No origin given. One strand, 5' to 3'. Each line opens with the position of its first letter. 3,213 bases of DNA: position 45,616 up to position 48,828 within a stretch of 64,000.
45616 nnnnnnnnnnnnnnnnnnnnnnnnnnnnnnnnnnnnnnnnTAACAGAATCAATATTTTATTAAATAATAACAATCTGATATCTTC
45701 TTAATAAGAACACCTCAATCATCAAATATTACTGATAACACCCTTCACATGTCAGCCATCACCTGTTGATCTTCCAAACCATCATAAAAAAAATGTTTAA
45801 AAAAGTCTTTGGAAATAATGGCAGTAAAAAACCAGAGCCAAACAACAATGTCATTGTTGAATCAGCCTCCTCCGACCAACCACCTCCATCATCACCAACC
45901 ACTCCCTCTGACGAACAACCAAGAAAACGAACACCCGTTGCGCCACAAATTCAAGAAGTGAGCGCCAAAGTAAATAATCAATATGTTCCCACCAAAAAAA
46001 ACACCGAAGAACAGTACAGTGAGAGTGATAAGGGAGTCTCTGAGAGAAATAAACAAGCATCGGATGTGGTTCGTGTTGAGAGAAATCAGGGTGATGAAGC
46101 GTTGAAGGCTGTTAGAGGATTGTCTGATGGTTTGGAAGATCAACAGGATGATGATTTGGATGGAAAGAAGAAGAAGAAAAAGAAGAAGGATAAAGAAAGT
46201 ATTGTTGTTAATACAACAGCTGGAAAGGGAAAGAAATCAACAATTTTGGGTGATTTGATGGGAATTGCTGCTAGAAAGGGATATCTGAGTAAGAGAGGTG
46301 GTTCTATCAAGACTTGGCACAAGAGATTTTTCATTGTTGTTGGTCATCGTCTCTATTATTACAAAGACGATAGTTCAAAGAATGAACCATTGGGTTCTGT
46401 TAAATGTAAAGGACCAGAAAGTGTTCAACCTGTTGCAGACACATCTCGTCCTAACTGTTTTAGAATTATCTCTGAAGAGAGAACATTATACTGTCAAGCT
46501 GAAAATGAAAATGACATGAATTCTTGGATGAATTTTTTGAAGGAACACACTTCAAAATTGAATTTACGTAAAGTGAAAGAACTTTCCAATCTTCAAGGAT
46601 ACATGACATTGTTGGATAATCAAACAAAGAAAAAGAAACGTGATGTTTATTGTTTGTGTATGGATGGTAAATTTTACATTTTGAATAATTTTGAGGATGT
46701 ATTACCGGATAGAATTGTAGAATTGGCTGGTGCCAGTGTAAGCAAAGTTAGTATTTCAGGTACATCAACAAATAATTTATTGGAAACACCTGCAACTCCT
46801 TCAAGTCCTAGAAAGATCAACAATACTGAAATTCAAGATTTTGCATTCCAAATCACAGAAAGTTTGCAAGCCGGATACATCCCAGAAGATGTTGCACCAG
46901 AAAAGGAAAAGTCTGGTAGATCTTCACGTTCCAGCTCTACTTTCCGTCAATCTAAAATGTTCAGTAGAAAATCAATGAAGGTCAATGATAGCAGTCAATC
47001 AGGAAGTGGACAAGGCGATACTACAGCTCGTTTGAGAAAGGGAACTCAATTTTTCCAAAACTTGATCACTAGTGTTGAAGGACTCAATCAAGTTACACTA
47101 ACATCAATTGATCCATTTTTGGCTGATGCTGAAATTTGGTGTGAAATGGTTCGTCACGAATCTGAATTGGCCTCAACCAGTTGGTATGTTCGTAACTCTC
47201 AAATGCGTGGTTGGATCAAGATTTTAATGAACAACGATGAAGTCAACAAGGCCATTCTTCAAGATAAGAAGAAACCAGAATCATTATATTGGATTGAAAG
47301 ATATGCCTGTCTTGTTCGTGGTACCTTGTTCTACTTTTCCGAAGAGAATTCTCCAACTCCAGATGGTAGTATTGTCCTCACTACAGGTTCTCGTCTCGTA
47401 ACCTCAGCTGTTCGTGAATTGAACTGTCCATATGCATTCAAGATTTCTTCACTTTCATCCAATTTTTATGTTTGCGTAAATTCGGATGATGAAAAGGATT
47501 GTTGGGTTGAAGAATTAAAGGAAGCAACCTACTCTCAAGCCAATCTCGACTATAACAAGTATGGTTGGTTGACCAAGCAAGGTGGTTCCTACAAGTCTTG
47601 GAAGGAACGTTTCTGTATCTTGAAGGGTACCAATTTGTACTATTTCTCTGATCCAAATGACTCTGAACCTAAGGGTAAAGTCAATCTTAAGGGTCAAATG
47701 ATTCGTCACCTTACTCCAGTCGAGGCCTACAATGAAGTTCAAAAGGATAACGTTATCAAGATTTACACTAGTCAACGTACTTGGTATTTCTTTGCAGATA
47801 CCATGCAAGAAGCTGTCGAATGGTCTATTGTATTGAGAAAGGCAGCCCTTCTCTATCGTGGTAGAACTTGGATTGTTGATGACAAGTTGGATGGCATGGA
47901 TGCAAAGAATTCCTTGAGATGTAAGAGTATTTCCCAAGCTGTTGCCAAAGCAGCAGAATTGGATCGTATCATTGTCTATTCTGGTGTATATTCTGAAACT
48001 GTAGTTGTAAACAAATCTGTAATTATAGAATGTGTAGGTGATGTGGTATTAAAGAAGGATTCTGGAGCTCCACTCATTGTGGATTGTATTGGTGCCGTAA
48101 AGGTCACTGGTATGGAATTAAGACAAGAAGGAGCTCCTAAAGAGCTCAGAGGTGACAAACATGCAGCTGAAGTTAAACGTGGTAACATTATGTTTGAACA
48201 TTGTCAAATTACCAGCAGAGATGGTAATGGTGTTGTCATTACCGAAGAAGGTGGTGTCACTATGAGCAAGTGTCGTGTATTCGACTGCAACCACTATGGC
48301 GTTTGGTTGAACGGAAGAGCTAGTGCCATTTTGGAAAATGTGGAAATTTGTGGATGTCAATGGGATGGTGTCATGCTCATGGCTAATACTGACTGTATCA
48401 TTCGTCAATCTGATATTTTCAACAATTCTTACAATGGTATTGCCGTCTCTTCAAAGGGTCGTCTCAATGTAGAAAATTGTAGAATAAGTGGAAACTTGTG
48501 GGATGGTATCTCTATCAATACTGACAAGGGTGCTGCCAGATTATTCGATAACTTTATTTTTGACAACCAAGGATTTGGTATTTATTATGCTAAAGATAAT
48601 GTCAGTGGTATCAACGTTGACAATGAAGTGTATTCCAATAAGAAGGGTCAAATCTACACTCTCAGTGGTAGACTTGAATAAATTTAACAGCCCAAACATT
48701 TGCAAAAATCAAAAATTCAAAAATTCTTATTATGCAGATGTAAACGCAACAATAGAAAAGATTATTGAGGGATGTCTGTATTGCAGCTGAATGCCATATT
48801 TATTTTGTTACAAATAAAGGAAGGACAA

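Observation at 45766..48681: Unusual domain fusion: three PH-like domains plus a right-handed beta-helix (pectin-lyase-like) C-terminal region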

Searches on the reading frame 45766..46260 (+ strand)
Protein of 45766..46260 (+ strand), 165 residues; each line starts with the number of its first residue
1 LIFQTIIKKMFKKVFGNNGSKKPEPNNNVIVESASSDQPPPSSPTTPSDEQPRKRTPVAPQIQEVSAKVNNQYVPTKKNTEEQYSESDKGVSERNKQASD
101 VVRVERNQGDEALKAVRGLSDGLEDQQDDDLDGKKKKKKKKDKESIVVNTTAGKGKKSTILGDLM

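Call 8: search_protein_families(library=pfam, proteins=[window:45766-46260:+], max_evalue=1)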
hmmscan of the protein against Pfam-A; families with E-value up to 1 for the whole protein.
window:45766-46260:+ (165 aa): 1 family
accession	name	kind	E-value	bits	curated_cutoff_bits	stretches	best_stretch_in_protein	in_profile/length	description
PF00465.25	Fe-ADH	-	0.069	13.2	31.3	1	121-159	101-138/168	Iron-containing alcohol dehydrogenase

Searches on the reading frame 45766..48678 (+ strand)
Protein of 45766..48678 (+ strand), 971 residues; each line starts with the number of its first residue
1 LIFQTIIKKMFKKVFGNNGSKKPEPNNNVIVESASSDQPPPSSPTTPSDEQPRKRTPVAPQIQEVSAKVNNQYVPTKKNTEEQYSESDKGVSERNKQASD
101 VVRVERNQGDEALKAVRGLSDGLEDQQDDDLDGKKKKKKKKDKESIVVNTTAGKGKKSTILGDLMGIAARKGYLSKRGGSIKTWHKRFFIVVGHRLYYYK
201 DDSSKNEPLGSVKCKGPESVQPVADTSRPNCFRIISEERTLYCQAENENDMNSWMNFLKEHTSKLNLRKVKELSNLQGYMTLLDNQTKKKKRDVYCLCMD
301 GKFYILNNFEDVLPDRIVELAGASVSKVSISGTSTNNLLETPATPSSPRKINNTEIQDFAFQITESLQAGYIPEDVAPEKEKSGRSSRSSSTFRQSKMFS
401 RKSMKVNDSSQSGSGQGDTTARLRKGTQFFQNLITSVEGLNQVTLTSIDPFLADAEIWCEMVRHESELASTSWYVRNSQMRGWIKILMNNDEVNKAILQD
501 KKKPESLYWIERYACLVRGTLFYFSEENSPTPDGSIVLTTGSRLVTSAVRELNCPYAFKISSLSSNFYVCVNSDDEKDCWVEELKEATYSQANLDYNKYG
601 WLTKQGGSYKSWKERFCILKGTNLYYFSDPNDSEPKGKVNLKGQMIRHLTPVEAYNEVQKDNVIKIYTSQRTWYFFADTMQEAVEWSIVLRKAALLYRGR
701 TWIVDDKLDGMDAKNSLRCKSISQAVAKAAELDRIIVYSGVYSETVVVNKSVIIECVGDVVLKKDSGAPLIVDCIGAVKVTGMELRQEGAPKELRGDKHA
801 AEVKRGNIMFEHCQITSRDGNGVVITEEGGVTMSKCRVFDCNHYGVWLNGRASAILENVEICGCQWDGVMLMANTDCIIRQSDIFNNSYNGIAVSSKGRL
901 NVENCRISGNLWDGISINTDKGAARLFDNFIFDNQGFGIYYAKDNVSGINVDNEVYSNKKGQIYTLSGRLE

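Call 3: search_protein_families(library=pfam, proteins=[window:45766-48678:+], max_evalue=1)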
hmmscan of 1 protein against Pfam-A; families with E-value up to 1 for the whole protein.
window:45766-48678:+ (971 aa): 11 families
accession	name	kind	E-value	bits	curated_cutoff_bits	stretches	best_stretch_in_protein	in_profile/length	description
PF00169.35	PH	-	2.4e-51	173.1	25.1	3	170-261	3-103/105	PH domain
PF13229.12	Beta_helix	-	4.2e-29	101.7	25.9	2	806-946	9-149/158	Right handed beta helix region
PF15413.13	PH_11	-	2.8e-20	73.1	30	3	169-261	2-101/101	Pleckstrin homology domain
PF05048.19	NosD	-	6e-13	49.2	23.6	1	816-958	34-167/212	Periplasmic copper-binding protein (NosD)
PF15409.12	PH_8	-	1.1e-11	45.3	30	2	607-693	9-88/89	Pleckstrin homology domain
PF14593.12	PH_3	-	5.3e-06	26.8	25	2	600-692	17-97/104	PH domain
PF20399.4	PH_20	-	4.2e-05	23.9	27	1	167-218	10-65/84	PH domain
PF15410.12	PH_9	-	0.00061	20.4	28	0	610-686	24-109/118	Pleckstrin homology domain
PF25346.1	PH_MRCK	-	0.019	15.5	27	0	175-234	17-69/128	MRCK kinase PH domain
PF16652.11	PH_13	-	0.021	15.2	27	0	222-264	92-134/155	Pleckstrin homology domain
PF22697.2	SOS1_NGEF_PH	-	0.023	15.4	27.7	0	226-260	69-105/106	SOS1/NGEF-like PH domain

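Call 4: search_solved_structures(query=window:45766-48678:+, max_evalue=1, show_alignments=3)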
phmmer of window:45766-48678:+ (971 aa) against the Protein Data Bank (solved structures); distinct sequences matched with E-value up to 1: 76 (the best 60 are shown).
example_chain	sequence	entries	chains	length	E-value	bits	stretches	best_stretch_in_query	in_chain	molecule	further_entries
3tfm_A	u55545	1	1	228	7.9e-13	50.2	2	598-691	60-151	Myosin X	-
1fao_A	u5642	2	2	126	6.1e-11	43.9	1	166-265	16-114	DUAL ADAPTOR OF PHOSPHOTYROSINE AND 3-PHOSPHOINOSITIDES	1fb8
1eaz_A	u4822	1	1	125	1.9e-09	39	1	169-257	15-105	TANDEM PH DOMAIN CONTAINING PROTEIN-1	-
1fgy_A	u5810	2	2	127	2.9e-09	38.4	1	170-236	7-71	GRP1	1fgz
1fhw_A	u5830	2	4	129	3.2e-09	38.2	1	170-236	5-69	GUANINE NUCLEOTIDE EXCHANGE FACTOR AND INTEGRIN BINDING PROTEIN HOMOLOG GRP1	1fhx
4kax_B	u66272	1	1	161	4.4e-09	37.8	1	170-236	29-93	Cytohesin-3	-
1v89_A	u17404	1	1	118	1.1e-08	36.5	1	598-694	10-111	Hypothetical protein KIAA0053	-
2r09_A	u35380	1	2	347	1.3e-08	36.3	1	170-236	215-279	Cytohesin-3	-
6u3e_A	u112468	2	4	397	1.6e-08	36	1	170-236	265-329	Cytohesin-3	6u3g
2r0d_A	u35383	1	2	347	1.7e-08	35.8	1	170-236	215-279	Cytohesin-3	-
2yry_A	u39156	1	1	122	1.9e-08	35.6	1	168-260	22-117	Pleckstrin homology domain-containing family A member 6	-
2dhj_A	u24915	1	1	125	2.6e-08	35.2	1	176-266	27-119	Rho GTPase activating protein 21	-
2d9y_A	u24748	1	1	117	2.7e-08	35.2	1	169-260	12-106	Pleckstrin homology domain-containing protein family A member 6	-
6bbq_A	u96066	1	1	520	3.2e-08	35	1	170-236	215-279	Cytohesin-3,ADP-ribosylation factor 6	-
6bbp_A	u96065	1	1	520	3.2e-08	35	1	170-236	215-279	Cytohesin-3,ADP-ribosylation factor 6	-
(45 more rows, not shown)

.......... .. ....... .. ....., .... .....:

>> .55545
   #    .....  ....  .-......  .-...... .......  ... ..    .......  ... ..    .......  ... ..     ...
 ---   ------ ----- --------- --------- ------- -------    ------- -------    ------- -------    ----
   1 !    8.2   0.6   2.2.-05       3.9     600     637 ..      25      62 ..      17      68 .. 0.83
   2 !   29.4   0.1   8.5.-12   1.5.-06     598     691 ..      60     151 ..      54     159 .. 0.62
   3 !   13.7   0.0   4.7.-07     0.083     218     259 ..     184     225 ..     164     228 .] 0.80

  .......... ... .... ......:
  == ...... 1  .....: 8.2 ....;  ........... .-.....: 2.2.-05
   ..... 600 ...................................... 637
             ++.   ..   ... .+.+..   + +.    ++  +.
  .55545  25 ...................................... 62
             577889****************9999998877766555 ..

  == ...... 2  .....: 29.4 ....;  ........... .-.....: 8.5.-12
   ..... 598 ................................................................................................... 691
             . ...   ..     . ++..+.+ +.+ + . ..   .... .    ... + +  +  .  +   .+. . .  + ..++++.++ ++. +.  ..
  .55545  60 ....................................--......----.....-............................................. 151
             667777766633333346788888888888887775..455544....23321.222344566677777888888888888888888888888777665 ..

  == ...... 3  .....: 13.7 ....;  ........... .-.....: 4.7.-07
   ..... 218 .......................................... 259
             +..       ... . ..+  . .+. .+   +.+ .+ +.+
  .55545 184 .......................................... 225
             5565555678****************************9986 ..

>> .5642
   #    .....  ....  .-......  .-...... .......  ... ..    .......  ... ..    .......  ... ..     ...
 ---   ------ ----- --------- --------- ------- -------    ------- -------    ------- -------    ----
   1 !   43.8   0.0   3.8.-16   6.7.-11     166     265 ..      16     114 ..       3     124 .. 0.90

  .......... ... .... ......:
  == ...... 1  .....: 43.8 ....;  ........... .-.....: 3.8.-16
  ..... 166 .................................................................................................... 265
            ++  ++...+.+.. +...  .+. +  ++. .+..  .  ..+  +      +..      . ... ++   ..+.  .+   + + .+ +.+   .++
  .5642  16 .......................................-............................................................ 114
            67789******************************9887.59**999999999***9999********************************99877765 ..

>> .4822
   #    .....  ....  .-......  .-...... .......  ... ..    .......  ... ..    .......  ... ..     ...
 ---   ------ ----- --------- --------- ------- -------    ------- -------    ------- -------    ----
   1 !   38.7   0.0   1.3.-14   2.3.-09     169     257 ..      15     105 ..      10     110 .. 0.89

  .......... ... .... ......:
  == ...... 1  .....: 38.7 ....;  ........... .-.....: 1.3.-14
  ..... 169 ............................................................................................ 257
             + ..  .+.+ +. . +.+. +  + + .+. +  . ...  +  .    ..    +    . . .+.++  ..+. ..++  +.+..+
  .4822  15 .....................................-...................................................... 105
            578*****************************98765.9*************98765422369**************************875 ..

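Call 5: find_homologous_proteins(query=window:45766-48678:+, max_evalue=0.00001)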
Query window:45766-48678:+ (971 aa): 4 proteins with E <= 0.00001 among 8000 candidates.
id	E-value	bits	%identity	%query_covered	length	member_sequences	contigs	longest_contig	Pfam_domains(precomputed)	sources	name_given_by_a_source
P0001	0.0e+0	2204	100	99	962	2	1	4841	PF13229.13,PF15409.14,PF15413.13,PF05048.20,PF14593.13,PF00169.36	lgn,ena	-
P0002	0.0e+0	1732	79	96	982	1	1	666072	PF13229.13,PF15409.14,PF15413.13,PF05048.20,PF00169.36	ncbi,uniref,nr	ncbi:hypothetical protein C9374_004746 [Naegleria lovaniensis]|uniref:PH domain-containing protein n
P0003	0.0e+0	1433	80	79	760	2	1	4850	PF13229.13,PF15409.14,PF15413.13,PF05048.20,PF00169.36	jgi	-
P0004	0.0e+0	1224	59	94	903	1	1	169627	PF13229.13,PF15409.14,PF20399.5,PF15413.13,PF15410.13,PF05048.20,PF00169.36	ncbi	ncbi:hypothetical protein ABK040_009427 [Willaertia magna]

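Call 40: predict_structure(alignment_id=A4)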
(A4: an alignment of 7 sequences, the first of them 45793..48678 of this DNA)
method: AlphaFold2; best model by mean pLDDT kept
length: 962 residues; sequences in the alignment: 7
mean_pLDDT: 63.9   pTM: 0.50
mean pLDDT of the five models: 63.9, 63.7, 62.7, 57.9, 54.8
residues with pLDDT >= 90: 159; 70-90: 354; 50-70: 159; < 50: 290
segments of 3 or more residues with pLDDT < 50: 1-150, 323-348, 358-444, 531-533, 581-586, 597-600, 959-962
pLDDT, mean of each block of 10 residues (from residue 1): 28 26 25 26 24 22 24 23 26 28 29 27 26 24 29 60 75 73 75 77 71 75 79 84 82 55 65 67 70 71 61 69 36 26 37 56 24 23 22 22 22 29 29 29 55 69 70 89 76 80 86 83 75 64 82 73 85 72 47 54 72 80 79 85 79 82 78 72 78 79 61 90 89 92 91 88 90 92 72 90 94 90 93 95 90 97 90 95 89 91 91 73 93 63 80 69 35
secondary structure, 60 per line:
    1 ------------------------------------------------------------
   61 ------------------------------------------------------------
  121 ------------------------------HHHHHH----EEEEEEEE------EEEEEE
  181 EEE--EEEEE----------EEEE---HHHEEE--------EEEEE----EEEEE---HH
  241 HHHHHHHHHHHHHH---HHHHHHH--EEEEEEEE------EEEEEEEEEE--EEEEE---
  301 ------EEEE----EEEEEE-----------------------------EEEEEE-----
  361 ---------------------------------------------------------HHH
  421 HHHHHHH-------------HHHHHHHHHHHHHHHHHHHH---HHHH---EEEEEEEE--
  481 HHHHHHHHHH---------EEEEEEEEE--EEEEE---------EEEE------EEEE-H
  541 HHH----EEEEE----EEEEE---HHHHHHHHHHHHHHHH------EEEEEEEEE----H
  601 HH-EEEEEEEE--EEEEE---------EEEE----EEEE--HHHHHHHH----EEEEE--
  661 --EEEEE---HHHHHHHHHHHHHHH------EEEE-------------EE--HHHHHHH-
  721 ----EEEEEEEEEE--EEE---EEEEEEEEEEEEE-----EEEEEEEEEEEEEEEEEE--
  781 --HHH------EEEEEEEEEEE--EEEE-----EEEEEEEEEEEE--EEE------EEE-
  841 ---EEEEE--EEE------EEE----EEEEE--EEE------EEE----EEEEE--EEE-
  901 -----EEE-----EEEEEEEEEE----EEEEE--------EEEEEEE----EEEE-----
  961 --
elements in order (helices of 4 or more, strands of 3 or more residues): H151-156 E161-168 E175-183 E186-190 E201-204 E211-213 E222-226 E231-235 H239-254 H258-264 E267-274 E281-290 E293-297 E307-310 E315-320 E350-355 H418-427 H441-460 H464-467 E471-478 H481-490 E500-508 E511-515 E525-528 E535-538 H540-543 E548-552 E557-561 H565-580 E587-595 E604-611 E614-618 E628-631 E636-639 H642-649 E654-658 E663-667 H671-685 E692-695 H713-719 E725-734 E737-739 E743-755 E761-778 E792-802 E805-808 E814-825 E828-830 E837-839 E844-848 E851-853 E860-862 E867-871 E874-876 E883-885 E890-894 E897-899 E906-908 E914-923 E928-932 E941-947 E952-955

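Call 54: list_cluster_members(proteins=[P0001, P0003, P0160, P0082, P0025, P0045, P0103, P0159, P0161, P0164])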
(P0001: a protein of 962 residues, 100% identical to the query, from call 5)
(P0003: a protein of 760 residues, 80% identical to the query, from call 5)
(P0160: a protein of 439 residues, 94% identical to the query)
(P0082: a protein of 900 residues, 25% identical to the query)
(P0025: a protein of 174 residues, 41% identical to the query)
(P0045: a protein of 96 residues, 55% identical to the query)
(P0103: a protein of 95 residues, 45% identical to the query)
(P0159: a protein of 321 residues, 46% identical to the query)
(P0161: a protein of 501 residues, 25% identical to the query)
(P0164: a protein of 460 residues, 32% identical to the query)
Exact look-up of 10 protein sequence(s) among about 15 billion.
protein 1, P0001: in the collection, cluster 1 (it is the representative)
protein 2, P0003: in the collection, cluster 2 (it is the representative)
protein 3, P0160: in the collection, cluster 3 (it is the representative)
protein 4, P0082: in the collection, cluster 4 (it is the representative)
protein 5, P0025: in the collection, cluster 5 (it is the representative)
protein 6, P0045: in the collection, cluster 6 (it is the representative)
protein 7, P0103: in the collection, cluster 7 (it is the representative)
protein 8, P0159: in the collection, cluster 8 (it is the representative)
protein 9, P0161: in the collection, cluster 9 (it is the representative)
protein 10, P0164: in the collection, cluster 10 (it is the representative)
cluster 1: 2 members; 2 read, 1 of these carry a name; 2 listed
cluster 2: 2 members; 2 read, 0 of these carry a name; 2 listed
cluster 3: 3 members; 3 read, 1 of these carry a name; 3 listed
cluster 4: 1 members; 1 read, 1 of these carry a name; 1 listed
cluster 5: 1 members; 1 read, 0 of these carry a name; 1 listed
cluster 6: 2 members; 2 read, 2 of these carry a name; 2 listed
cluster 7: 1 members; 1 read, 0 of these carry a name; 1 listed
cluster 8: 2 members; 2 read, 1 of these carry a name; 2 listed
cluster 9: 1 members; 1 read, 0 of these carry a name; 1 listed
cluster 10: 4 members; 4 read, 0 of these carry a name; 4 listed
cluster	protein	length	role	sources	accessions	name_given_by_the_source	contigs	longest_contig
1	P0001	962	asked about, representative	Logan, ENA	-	-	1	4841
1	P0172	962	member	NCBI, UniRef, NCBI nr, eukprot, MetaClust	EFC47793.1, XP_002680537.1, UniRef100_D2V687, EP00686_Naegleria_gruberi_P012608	hypothetical protein NAEGRDRAFT_57266 [Naegleria gruberi] | Uncharacterized protein AM14 n=1 Tax=Naegleria gruberi TaxID=5762 RepID=D2V687_NAEGR | uncharacterized protein NAEGRDRAFT_57266 [Naegleria gruberi]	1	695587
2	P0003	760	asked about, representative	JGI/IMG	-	-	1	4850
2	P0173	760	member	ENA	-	-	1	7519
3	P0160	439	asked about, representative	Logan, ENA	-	-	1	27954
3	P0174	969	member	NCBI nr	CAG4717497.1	unnamed protein product [Naegleria fowleri]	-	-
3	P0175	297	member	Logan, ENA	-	-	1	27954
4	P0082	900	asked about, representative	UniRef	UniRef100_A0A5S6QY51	F-box domain-containing protein n=1 Tax=Trichuris muris TaxID=70415 RepID=A0A5S6QY51_TRIMR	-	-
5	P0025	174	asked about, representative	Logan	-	-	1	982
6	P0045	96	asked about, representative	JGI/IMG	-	parallel beta-helix repeat protein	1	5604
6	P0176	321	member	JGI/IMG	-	parallel beta-helix repeat protein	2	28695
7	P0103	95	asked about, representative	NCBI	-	-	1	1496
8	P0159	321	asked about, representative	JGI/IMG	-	parallel beta-helix repeat protein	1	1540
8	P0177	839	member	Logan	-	-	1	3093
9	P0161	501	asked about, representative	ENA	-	-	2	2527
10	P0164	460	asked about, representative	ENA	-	-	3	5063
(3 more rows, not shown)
